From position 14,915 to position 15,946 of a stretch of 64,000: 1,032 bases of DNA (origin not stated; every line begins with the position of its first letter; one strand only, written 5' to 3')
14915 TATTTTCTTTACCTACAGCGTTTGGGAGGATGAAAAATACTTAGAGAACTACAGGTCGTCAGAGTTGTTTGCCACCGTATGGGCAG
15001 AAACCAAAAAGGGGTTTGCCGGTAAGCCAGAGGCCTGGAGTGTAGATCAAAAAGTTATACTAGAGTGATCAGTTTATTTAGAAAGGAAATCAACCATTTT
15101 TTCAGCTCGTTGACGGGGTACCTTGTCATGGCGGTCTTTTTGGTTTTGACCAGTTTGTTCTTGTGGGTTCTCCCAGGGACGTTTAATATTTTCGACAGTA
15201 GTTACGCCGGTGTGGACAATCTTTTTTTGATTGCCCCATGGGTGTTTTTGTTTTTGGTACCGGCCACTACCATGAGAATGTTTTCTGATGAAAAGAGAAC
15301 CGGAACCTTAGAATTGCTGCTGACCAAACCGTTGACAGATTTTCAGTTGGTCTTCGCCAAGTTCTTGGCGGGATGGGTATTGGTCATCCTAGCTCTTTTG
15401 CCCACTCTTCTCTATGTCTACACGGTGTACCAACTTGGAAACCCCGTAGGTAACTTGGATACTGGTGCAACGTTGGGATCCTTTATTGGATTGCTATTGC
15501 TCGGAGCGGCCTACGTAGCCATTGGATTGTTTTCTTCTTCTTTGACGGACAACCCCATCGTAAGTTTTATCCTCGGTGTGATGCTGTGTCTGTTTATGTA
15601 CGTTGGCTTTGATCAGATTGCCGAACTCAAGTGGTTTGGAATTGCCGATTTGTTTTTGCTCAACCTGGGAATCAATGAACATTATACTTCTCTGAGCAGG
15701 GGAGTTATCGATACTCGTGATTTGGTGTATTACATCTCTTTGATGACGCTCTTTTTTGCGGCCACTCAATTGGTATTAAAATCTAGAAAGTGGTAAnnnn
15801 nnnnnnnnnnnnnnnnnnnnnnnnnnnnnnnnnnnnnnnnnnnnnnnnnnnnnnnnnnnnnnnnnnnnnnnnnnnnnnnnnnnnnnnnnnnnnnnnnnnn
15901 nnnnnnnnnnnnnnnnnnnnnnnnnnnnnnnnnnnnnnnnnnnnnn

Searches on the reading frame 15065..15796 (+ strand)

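Call 29: search_protein_families(library=ncbifam, proteins=[window:15065-15796:+], max_evalue=0.001)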
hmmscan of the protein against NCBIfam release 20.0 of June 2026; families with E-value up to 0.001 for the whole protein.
window:15065-15796:+ (243 aa): 2 families
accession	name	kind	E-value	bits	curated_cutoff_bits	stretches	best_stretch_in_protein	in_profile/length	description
TIGR03518.1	ABC_perm_GldF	equivalog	4.2e-98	328.1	288.5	1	1-240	1-239/240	gliding motility-associated ABC transporter permease subunit GldF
NF041647.1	ABC_perm_CPBP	equivalog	9.1e-05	21.4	435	1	76-159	216-301/636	ABC transporter permease subunit/CPBP intramembrane protease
